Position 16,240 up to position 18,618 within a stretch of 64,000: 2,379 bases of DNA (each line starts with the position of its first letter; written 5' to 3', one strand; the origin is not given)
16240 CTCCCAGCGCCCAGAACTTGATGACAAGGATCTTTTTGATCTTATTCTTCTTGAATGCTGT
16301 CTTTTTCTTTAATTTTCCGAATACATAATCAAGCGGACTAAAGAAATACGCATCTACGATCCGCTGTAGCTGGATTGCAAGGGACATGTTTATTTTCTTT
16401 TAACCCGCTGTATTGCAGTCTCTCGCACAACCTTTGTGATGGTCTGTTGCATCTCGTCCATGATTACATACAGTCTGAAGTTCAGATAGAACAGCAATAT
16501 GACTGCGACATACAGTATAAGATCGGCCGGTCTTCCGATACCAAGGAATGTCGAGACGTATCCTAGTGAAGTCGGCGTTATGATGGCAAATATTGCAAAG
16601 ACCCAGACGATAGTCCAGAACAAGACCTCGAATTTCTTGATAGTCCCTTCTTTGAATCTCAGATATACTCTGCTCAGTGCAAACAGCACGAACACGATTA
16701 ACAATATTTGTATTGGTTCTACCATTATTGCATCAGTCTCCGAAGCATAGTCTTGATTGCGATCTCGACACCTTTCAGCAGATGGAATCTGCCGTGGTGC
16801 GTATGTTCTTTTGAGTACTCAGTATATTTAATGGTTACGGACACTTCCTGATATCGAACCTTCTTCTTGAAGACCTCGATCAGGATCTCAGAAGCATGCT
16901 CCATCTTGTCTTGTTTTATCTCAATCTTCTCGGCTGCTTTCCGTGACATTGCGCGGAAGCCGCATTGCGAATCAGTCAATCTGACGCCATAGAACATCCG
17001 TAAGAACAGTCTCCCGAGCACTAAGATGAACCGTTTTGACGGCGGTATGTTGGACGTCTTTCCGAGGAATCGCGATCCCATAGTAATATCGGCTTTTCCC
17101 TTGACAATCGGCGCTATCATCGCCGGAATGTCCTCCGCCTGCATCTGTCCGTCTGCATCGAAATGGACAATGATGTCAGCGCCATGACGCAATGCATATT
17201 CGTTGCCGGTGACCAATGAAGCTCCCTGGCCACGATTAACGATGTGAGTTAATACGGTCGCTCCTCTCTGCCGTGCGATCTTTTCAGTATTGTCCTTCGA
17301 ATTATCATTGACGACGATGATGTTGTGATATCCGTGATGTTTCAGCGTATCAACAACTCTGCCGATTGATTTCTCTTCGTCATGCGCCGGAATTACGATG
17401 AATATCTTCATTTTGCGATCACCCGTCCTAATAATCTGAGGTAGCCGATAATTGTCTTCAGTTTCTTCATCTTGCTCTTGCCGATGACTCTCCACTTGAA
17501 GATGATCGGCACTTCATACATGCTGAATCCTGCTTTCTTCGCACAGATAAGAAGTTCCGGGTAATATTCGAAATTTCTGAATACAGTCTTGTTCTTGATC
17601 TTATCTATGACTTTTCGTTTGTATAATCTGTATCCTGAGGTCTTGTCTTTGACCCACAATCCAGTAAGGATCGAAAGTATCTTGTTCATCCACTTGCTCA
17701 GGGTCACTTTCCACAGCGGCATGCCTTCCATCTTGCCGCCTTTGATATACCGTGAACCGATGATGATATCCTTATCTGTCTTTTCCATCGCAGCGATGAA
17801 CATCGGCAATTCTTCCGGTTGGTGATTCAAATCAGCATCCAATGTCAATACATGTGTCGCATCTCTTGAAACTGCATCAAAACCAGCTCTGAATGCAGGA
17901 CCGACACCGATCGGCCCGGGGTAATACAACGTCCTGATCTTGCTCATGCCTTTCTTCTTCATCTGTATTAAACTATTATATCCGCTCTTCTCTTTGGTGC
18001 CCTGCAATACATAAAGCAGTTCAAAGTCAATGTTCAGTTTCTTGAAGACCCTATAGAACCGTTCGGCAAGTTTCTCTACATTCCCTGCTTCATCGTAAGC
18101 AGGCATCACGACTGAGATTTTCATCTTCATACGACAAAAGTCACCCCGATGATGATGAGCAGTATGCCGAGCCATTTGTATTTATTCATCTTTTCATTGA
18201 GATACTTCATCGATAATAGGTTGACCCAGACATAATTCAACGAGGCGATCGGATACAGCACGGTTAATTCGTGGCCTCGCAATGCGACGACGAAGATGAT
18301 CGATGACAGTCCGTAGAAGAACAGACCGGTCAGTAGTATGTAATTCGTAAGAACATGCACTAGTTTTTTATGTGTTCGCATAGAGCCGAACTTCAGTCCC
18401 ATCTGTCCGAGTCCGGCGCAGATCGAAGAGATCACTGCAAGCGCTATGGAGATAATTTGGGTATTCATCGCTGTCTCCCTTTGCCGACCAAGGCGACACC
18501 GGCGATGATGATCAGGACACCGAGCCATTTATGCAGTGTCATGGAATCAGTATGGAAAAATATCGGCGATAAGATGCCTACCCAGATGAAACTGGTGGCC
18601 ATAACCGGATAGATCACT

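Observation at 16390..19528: A module to make, flip and transfer a lipid-linked sugar: Dol-P-sugar-synthase GT2s bracketing a tandem pair of small 4-TM SMR-like proteins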

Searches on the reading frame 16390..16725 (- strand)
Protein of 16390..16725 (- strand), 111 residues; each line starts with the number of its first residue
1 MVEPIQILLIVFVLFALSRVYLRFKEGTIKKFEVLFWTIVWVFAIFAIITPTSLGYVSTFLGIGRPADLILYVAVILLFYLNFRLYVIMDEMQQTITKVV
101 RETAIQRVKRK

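Call 3: search_protein_families(library=pfam, proteins=[window:16390-16725:-], max_evalue=0.01)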
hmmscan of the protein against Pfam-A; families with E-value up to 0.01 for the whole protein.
window:16390-16725:- (111 aa): 1 family
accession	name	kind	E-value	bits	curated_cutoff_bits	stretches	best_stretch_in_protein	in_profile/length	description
PF10066.14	DUF2304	-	4.3e-24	85.3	25.5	1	5-107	2-104/106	Uncharacterized conserved protein (DUF2304)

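Call 5: search_protein_families(library=ncbifam, proteins=[window:16390-16725:-], max_evalue=0.01)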
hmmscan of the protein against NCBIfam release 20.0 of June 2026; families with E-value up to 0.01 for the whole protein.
window:16390-16725:- (111 aa): 0 families

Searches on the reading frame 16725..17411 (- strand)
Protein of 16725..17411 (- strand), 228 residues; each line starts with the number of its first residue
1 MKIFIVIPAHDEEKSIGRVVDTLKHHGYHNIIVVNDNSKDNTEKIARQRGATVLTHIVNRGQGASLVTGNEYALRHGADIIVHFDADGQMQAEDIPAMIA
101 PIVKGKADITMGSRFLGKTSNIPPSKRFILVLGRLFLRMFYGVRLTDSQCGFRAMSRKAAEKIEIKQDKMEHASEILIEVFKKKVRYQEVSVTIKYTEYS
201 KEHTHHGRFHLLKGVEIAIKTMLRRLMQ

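Call 3: search_protein_families(library=pfam, proteins=[window:16725-17411:-], max_evalue=0.01)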
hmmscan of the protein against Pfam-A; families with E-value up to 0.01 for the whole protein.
window:16725-17411:- (228 aa): 4 families
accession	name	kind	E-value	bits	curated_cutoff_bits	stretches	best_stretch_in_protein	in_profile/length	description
PF00535.33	Glycos_transf_2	-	2.1e-22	80.3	23.3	1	5-163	2-167/168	Glycosyl transferase family 2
PF13704.12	Glyco_tranf_2_4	-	2.5e-05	25.1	27.5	1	11-87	2-81/98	Glycosyl transferase family 2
PF12804.13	NTP_transf_3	-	0.0037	17.9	27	1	11-85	22-93/160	MobA-like NTP transferase domain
PF13641.12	Glyco_tranf_2_3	-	0.0055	17.2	27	1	4-88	4-97/230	Glycosyltransferase like family 2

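Call 5: search_protein_families(library=ncbifam, proteins=[window:16725-17411:-], max_evalue=0.01)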
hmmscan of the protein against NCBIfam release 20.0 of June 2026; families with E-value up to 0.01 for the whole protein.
window:16725-17411:- (228 aa): 21 families
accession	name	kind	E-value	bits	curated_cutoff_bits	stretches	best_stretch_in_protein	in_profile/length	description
NF058614.1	PPMAGASynPpgS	equivalog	1.1e-48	165.6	370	1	3-227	2-225/226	polyprenyl-phospho-N-acetylgalactosaminyl synthase PpgS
TIGR04182.1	glyco_TIGR04182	equivalog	2.6e-34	118.9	325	1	3-200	2-194/293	S-layer glycoprotein N-glycosyltransferase AglJ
NF041391.1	DPhHxTase_Halo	equivalog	5.3e-16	58.2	375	1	9-204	3-191/213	dolichyl-phosphate hexose transferase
NF010496.0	PRK13915.1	equivalog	1.3e-11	44.1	262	1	2-104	32-144/307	glucosyl-3-phosphoglycerate synthase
NF041865.1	EpsU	equivalog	3.4e-11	42.8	700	1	2-97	40-142/394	exopolysaccharide biosynthesis GT2 family glycosyltransferase EpsU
TIGR04283.1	glyco_like_mftF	equivalog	3.3e-09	36.7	182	1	5-103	3-97/221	TIGR04283 family arsenosugar biosynthesis glycosyltransferase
NF047588.1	GlcsyltransPgfSStrep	equivalog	1.8e-08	34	500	1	1-169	1-173/308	glycosyltransferase PgfS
NF007986.1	PRK10714.1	equivalog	1.1e-07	31.2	529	1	2-199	7-205/316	undecaprenyl-phosphate 4-deoxy-4-formamido-L-arabinose transferase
TIGR03937.1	PgaC_IcaA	equivalog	1.6e-07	30.7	422.3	1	2-103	46-151/407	poly-beta-1,6-N-acetyl-D-glucosamine synthase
TIGR03469.1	HpnB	hypoth_equivalog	3.6e-07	29.5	379.25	1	2-53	45-99/386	hopene-associated glycosyltransferase HpnB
TIGR03965.1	mycofact_glyco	equivalog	8.3e-07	28.2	280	1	3-104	76-181/467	mycofactocin biosynthesis glycosyltransferase MftF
NF053846.1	glyco_with_XrtP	equivalog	7e-05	21.7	520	1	5-66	45-115/440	XrtP-associated glycosyltransferase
NF047683.1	TeichurnBiosyTuaG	equivalog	0.00073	19.2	400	1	3-98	8-107/252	teichuronic acid biosynthesis protein TuaG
NF041875.1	EPS_EpsD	equivalog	0.00092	18.7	370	1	5-96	3-98/325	exopolysaccharide biosynthesis glycosyltransferase EpsD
NF050113.1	gal_furan_GlfT1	equivalog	0.0012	18.3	330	1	24-99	24-101/290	galactofuranosyltransferase GlfT1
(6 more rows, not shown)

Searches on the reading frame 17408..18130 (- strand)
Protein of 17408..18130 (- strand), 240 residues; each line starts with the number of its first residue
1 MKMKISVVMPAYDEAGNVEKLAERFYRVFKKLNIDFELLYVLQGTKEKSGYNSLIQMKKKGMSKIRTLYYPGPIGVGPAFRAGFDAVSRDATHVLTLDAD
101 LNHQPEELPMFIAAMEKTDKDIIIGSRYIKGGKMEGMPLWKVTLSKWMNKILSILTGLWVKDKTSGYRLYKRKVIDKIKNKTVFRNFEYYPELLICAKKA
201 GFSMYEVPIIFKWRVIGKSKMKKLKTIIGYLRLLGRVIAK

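Call 3: search_protein_families(library=pfam, proteins=[window:17408-18130:-], max_evalue=0.01)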
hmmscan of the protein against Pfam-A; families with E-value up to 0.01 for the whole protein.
window:17408-18130:- (240 aa): 1 family
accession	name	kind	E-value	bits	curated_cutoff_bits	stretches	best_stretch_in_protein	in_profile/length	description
PF00535.33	Glycos_transf_2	-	1.4e-16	61.3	23.3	1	6-178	1-167/168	Glycosyl transferase family 2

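Call 5: search_protein_families(library=ncbifam, proteins=[window:17408-18130:-], max_evalue=0.01)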
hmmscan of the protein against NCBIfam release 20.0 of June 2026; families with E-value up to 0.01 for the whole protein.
window:17408-18130:- (240 aa): 7 families
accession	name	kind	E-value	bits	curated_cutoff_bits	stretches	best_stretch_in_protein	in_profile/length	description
NF007986.1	PRK10714.1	equivalog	5e-18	65.2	529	1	4-227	7-216/316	undecaprenyl-phosphate 4-deoxy-4-formamido-L-arabinose transferase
NF047588.1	GlcsyltransPgfSStrep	equivalog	1.7e-14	53.7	500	1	3-187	1-176/308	glycosyltransferase PgfS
NF041391.1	DPhHxTase_Halo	equivalog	3.9e-12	45.6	375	1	73-224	53-195/213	dolichyl-phosphate hexose transferase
TIGR04182.1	glyco_TIGR04182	equivalog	2.2e-11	43.7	325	1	5-224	2-204/293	S-layer glycoprotein N-glycosyltransferase AglJ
NF058614.1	PPMAGASynPpgS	equivalog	1.9e-10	40.5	370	1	7-209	4-194/226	polyprenyl-phospho-N-acetylgalactosaminyl synthase PpgS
NF041875.1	EPS_EpsD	equivalog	0.00093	18.7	370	1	5-153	1-141/325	exopolysaccharide biosynthesis glycosyltransferase EpsD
NF045692.1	OglycostaseCruG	equivalog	0.0033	16.4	600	1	4-124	42-161/386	2'-O-glycosyltransferase CruG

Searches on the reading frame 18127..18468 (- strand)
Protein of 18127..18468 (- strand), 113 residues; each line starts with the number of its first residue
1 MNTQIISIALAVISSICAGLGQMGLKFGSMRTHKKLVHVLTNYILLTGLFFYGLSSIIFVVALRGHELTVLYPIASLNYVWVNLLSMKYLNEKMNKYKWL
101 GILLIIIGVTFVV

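Call 3: search_protein_families(library=pfam, proteins=[window:18127-18468:-], max_evalue=0.01)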
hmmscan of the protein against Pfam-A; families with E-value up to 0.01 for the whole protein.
window:18127-18468:- (113 aa): 3 families
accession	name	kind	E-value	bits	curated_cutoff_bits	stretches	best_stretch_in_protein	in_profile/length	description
PF00892.27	EamA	-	2.1e-07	31.7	28.2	1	7-112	30-133/135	EamA-like transporter family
PF10639.15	TMEM234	-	9.5e-06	26.1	30.1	1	32-113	31-113/113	Putative transmembrane family 234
PF05653.20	Mg_trans_NIPA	-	0.0027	17.4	26.2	1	8-113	7-120/295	Magnesium transporter NIPA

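Call 5: search_protein_families(library=ncbifam, proteins=[window:18127-18468:-], max_evalue=0.01)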
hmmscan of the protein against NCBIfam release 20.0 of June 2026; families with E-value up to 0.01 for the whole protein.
window:18127-18468:- (113 aa): 3 families
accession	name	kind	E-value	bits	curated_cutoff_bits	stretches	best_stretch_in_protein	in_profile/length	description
NF011625.2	PRK15051.1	equivalog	1.4e-11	44.6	92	1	12-110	7-105/111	4-amino-4-deoxy-L-arabinose-phosphoundecaprenol flippase subunit ArnE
NF002816.2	PRK02971.1-2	equivalog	3.5e-09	37.2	99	1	7-112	6-116/120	4-amino-4-deoxy-L-arabinose-phosphoundecaprenol flippase subunit ArnF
TIGR03340.1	phn_DUF6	hypoth_equivalog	0.00011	21.9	288.15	1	62-111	83-132/281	phosphonate utilization associated putative membrane protein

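Call 38: find_homologous_proteins(query=window:18127-18468:-, max_evalue=0.001)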
Query window:18127-18468:- (113 aa): 38 proteins with E <= 0.001 among 48 candidates.
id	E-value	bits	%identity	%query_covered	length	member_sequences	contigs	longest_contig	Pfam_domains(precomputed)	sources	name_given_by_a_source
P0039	9.5e-64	230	100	100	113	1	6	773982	PF00892.27,PF10639.16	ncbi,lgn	-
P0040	1.2e-45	172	76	98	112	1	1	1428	PF00892.27,PF10639.16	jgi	jgi:multidrug transporter EmrE-like cation transporter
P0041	2.5e-43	165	71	98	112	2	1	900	PF00892.27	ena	-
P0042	2.9e-43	164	73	95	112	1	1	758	PF00892.27,PF10639.16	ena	-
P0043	4.6e-43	164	70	96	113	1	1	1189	PF00892.27,PF10639.16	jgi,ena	jgi:undecaprenyl phosphate-alpha-L-ara4N flippase subunit ArnE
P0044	2.6e-42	161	71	81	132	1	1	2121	PF00892.27,PF10639.16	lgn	-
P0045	1.2e-41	159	69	96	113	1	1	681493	PF00892.27,PF10639.16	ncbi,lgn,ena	-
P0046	3.8e-41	158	68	97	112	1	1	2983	PF00892.27,PF10639.16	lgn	-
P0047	5.4e-41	157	68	98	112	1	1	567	PF00892.27,PF10639.16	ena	-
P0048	1.8e-40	156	66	100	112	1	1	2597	PF00892.27,PF10639.16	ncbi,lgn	-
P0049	1.8e-40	155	67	98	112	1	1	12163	PF00892.27,PF10639.16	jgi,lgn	jgi:multidrug transporter EmrE-like cation transporter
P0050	9.4e-39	150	66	98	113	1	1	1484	-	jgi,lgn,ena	-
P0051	3.1e-38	148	64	97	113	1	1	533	PF00892.27,PF10639.16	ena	-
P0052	5.2e-38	148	67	95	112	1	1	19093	PF00892.27,PF10639.16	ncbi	-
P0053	9.8e-38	147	66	95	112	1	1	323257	PF00892.27,PF10639.16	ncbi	ncbi:EamA family transporter [Nanoarchaeota archaeon]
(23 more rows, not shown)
